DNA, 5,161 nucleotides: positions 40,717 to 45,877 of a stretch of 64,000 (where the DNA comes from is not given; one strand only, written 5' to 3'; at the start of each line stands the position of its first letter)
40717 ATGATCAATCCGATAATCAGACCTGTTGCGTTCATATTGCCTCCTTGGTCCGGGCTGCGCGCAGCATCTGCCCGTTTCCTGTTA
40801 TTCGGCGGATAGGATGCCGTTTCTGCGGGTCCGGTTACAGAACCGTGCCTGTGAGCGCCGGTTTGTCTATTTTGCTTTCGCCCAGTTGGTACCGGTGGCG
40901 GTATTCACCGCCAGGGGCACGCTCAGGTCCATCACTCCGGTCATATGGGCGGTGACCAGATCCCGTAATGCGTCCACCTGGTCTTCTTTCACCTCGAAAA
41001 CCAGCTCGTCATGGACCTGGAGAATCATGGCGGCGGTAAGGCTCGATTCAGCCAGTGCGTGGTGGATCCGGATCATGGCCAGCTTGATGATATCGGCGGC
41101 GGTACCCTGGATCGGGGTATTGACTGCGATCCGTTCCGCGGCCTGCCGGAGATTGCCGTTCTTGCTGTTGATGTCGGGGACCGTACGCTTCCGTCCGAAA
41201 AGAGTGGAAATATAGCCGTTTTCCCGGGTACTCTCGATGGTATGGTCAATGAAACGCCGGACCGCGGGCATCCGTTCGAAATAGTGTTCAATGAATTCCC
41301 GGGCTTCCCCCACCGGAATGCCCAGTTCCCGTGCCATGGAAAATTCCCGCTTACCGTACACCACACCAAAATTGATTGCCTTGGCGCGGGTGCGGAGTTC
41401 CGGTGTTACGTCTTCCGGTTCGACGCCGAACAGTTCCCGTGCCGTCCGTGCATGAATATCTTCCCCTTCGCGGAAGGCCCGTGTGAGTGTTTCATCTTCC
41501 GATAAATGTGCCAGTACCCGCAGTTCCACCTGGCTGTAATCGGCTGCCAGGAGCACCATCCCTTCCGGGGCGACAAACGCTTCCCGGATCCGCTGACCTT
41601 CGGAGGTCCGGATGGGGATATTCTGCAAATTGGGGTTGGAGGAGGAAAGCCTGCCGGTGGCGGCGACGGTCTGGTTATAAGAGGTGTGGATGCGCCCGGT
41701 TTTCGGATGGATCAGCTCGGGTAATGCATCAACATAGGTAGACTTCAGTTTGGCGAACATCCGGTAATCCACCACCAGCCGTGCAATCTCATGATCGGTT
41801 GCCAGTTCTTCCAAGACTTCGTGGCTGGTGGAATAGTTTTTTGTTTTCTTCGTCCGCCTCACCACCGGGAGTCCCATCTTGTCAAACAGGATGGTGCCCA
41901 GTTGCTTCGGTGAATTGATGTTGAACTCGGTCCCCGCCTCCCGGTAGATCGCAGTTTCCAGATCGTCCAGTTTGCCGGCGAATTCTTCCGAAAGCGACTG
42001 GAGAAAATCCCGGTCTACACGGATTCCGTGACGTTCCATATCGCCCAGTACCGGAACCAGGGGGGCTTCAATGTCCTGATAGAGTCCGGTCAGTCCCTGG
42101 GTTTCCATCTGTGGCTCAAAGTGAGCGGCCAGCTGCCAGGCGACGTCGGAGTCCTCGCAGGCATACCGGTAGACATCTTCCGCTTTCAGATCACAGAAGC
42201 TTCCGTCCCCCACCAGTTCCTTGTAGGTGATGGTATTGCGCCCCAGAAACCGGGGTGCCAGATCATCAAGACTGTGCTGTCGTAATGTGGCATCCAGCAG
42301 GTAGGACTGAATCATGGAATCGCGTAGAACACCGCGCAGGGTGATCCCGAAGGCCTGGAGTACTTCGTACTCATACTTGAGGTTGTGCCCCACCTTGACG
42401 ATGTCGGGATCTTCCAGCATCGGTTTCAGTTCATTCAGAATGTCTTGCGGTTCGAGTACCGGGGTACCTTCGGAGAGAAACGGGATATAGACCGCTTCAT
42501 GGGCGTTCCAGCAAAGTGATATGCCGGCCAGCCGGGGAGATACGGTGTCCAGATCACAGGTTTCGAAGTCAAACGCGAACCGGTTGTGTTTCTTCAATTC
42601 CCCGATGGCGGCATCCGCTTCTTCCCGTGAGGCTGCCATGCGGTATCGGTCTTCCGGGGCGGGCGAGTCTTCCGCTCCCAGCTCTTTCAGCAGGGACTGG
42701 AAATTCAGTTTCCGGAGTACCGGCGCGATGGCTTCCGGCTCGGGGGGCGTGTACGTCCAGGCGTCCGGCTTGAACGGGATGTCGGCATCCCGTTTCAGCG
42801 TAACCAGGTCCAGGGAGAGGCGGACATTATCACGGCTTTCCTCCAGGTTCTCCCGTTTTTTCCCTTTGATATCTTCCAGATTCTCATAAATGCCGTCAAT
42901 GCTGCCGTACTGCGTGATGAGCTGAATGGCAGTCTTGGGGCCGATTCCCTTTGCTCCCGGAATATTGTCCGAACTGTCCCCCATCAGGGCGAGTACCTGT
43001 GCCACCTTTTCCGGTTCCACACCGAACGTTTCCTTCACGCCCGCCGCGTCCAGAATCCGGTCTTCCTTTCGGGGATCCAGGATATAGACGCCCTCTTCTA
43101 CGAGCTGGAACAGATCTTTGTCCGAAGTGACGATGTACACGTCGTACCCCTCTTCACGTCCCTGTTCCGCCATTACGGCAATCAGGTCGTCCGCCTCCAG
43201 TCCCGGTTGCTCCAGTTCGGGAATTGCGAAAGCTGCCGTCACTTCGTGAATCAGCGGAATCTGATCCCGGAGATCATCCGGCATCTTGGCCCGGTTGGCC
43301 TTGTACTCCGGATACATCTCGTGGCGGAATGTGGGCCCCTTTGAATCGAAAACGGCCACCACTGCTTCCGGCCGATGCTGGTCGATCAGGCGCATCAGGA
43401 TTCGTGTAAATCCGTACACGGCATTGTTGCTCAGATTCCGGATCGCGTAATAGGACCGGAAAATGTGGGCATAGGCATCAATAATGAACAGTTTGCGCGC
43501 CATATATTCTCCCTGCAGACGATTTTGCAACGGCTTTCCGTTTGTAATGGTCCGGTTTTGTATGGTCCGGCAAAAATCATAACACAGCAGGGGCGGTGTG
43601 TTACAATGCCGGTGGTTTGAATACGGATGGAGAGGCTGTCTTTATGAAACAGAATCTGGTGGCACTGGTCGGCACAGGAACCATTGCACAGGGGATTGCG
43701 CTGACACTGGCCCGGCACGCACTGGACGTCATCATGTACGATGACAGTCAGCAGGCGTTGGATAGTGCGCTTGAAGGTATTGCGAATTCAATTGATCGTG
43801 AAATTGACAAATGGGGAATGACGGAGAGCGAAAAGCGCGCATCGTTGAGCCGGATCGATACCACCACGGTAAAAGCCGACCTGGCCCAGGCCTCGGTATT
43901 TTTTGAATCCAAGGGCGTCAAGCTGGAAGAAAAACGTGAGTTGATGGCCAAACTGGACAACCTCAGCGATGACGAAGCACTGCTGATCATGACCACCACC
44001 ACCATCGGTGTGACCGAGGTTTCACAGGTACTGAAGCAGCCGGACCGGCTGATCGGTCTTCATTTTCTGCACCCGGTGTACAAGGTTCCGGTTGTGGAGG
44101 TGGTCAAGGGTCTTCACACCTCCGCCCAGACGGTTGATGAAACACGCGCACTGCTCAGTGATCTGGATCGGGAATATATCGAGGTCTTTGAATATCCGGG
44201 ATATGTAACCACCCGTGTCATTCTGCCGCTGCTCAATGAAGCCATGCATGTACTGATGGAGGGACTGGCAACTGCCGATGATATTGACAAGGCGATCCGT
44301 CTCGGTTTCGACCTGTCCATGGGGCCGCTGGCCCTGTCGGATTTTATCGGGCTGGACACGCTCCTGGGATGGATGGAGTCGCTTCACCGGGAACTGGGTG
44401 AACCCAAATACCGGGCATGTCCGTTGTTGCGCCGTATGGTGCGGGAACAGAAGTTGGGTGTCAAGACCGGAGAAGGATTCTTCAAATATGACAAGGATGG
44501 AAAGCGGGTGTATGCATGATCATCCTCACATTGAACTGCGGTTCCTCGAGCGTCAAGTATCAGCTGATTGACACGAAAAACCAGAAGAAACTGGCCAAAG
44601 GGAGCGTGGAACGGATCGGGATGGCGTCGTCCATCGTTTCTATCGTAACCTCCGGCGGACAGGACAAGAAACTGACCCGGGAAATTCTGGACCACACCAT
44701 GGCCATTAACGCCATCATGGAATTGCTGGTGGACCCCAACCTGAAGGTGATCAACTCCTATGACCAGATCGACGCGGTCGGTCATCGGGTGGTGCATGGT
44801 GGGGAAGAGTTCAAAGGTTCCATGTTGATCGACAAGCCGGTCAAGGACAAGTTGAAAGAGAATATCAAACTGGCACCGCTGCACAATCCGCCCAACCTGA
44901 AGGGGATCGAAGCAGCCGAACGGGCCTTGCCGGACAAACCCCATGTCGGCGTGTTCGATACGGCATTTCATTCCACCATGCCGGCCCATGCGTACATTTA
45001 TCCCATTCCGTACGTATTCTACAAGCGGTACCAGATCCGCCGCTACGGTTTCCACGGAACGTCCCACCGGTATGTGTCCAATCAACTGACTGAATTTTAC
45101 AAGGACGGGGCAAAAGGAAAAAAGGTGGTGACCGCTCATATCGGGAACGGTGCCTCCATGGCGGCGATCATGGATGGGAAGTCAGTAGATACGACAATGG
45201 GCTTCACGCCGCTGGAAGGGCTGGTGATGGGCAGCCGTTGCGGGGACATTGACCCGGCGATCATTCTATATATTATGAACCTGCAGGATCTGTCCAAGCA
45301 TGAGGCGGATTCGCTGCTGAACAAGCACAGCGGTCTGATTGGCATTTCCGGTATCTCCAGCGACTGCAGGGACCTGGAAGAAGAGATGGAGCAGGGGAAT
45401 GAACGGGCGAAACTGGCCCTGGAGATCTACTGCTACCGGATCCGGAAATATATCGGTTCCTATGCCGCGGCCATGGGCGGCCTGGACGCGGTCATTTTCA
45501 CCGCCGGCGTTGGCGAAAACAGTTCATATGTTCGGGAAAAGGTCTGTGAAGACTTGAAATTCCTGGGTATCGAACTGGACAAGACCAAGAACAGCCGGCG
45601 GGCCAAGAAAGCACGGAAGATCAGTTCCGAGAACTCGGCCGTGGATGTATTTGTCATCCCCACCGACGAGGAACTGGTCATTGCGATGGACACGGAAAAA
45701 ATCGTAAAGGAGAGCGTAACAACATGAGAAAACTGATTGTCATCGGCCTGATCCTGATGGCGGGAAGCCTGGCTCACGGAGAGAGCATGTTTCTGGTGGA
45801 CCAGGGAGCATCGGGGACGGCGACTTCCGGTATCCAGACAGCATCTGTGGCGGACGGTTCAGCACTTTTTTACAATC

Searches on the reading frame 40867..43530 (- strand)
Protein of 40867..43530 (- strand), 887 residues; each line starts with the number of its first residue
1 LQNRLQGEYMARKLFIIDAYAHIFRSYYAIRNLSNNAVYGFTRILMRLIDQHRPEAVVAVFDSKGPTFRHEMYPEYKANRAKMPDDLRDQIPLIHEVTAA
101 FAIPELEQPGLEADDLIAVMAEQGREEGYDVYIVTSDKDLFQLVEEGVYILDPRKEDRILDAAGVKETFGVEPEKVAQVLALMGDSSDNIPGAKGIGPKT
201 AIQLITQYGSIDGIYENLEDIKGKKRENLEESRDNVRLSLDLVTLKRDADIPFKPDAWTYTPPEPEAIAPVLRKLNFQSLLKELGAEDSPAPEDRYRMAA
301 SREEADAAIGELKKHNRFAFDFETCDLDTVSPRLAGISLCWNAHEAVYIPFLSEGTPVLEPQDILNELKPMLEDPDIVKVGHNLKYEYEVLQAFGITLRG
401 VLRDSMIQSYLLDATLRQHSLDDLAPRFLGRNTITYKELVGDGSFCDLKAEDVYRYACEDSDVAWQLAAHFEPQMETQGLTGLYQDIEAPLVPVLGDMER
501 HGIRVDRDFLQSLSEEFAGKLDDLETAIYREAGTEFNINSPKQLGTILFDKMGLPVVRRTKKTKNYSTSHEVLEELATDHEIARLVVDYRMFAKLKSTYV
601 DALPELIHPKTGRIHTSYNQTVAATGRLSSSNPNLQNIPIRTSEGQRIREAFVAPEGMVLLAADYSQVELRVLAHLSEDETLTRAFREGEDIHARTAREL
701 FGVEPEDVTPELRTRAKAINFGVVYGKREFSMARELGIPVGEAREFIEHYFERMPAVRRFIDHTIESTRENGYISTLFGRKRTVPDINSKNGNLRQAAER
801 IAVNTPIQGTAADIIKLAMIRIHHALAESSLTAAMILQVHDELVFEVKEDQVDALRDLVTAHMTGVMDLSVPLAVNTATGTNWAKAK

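Call 47: search_protein_families(library=ncbifam, proteins=[window:40867-43530:-])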
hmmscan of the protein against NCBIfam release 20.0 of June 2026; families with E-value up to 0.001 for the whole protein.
window:40867-43530:- (887 aa): 14 families
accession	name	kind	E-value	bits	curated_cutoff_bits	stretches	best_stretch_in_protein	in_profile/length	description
NF004397.1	PRK05755.1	equivalog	0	1129.7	720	1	13-887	2-889/889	DNA polymerase I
TIGR00593.1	pola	equivalog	2.2e-297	989.2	600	1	14-887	1-890/890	DNA polymerase I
NF011539.0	PRK14975.1-3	equivalog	4.3e-101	339.1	640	1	266-885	39-627/628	bifunctional 3'-5' exonuclease/DNA polymerase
NF011541.0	PRK14975.2-1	equivalog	1.2e-77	261.7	871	1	323-885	38-635/645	bifunctional 3'-5' exonuclease/DNA polymerase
NF011540.0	PRK14975.1-4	equivalog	2.4e-71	241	601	1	362-885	57-575/576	bifunctional 3'-5' exonuclease/DNA polymerase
NF038380.1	phage_DpoZ_1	exception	4.4e-62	210.4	500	1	316-887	3-606/607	aminoadenine-incorporating DNA polymerase DpoZ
NF011547.0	PRK14976.1-4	equivalog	2e-59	201.3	305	1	12-284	2-288/291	5'-3' exonuclease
NF011545.0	PRK14976.1-2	equivalog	5.3e-55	186.7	434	1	13-254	8-262/287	5'-3' exonuclease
NF007017.0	PRK09482.1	equivalog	2.8e-54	184.4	261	1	10-252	1-246/257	flap endonuclease Xni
NF011546.0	PRK14976.1-3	equivalog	1.6e-49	168.8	347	1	10-283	1-289/297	5'-3' exonuclease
NF011543.0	PRK14975.2-3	equivalog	1.3e-47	162.4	1139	1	591-884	520-836/853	bifunctional 3'-5' exonuclease/DNA polymerase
NF011542.0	PRK14975.2-2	equivalog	3.8e-44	151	1061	1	603-883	493-787/802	bifunctional 3'-5' exonuclease/DNA polymerase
NF011538.0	PRK14975.1-1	equivalog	3.8e-20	71.8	389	1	567-862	243-527/557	bifunctional 3'-5' exonuclease/DNA polymerase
NF038381.1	phage_DpoZ_2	exception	1.2e-10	40.3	350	1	585-764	419-616/754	aminoadenine-incorporating DNA polymerase DpoZ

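Call 48: find_homologous_proteins(query=window:40867-43530:-, max_evalue=1e-100)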
Query window:40867-43530:- (887 aa): 7907 proteins with E <= 1e-100 among 8000 candidates; the best 120 are listed.
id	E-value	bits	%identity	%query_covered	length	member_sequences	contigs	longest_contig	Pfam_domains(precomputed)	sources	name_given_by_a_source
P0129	0.0e+0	1976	100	99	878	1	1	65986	PF01612.27,PF01367.26,PF02739.23,PF22619.3,PF00476.27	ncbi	-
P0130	0.0e+0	1417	71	99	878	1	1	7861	PF01612.27,PF01367.26,PF02739.23,PF22619.3,PF00476.27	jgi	-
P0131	0.0e+0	1371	71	99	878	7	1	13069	PF01612.27,PF01367.26,PF02739.23,PF22619.3,PF00476.27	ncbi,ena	-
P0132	0.0e+0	1366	69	99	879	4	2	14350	PF01612.27,PF01367.26,PF02739.23,PF22619.3,PF00476.27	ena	-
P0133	0.0e+0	1326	67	99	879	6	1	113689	PF01612.27,PF01367.26,PF02739.23,PF22619.3,PF00476.27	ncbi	-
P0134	0.0e+0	1322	67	99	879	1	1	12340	PF01612.27,PF01367.26,PF02739.23,PF22619.3,PF00476.27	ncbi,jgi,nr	ncbi:MAG: DNA polymerase I [Acidobacteria bacterium]|nr:DNA polymerase I [Acidobacteriota bacterium]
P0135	0.0e+0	1307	67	99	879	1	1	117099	PF01612.27,PF01367.26,PF02739.23,PF22619.3,PF00476.27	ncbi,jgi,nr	ncbi:MAG: DNA polymerase I [Acidobacteria bacterium]|nr:DNA polymerase I [Acidobacteriota bacterium]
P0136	0.0e+0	1304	66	99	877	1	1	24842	PF01612.27,PF01367.26,PF02739.23,PF22619.3,PF00476.27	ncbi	-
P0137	0.0e+0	1297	66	99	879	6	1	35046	PF01612.27,PF01367.26,PF02739.23,PF22619.3,PF00476.27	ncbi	-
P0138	0.0e+0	1121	57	99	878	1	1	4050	PF01612.27,PF01367.26,PF02739.23,PF22619.3,PF00476.27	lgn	-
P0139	0.0e+0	1120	57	99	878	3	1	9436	PF01612.27,PF01367.26,PF02739.23,PF22619.3,PF00476.27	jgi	-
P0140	0.0e+0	1107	57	99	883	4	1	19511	PF01612.27,PF01367.26,PF02739.23,PF22619.3,PF00476.27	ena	-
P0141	0.0e+0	1106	57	99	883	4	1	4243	PF01612.27,PF01367.26,PF02739.23,PF22619.3,PF00476.27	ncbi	-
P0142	0.0e+0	1104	55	99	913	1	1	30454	PF01612.27,PF01367.26,PF02739.23,PF22619.3,PF00476.27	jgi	-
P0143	0.0e+0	1092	57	99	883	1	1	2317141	PF01612.27,PF01367.26,PF02739.23,PF22619.3,PF00476.27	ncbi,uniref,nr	ncbi:DNA polymerase I [Thermotomaculum hydrothermale]|uniref:DNA polymerase I n=1 Tax=Thermotomaculu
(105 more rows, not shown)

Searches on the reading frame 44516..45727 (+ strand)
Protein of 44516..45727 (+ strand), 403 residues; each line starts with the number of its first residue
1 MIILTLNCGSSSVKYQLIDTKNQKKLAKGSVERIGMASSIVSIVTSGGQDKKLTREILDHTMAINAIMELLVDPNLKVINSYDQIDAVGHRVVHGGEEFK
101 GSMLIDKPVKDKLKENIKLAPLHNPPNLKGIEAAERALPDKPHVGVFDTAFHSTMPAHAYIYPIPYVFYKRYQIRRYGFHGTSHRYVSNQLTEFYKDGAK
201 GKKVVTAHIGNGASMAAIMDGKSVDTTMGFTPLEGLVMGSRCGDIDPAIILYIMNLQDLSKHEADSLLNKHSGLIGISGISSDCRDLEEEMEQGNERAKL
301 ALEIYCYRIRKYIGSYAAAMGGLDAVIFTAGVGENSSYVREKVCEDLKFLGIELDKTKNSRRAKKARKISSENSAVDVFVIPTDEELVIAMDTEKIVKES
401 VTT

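Call 47: search_protein_families(library=ncbifam, proteins=[window:44516-45727:+])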
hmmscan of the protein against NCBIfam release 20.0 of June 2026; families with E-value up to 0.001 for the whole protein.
window:44516-45727:+ (403 aa): 8 families
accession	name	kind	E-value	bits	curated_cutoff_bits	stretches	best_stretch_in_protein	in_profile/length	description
TIGR00016.1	ackA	subfamily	2.5e-156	520.5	293.4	1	2-397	5-404/405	acetate/propionate family kinase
NF009063.0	PRK12397.1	equivalog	4.7e-135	450.3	659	1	3-397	5-393/404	acetate/propionate family kinase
NF009045.0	PRK12379.1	equivalog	8.2e-125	416.7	580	1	2-398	6-394/402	propionate kinase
NF005520.0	PRK07157.1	equivalog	5.2e-124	414.4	561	1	3-397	5-398/400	acetate kinase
NF009099.0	PRK12440.1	equivalog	2.3e-111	372.6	693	1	3-393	6-393/397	acetate/propionate family kinase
NF005462.0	PRK07058.1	equivalog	1.5e-103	346.9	486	1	2-400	5-393/396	acetate/propionate family kinase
NF002834.0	PRK03011.1-5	subfamily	3.6e-23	82.2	222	1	175-350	150-323/357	butyrate kinase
TIGR02707.1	butyr_kinase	equivalog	2.3e-17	63.1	289.1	1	175-350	147-320/351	butyrate kinase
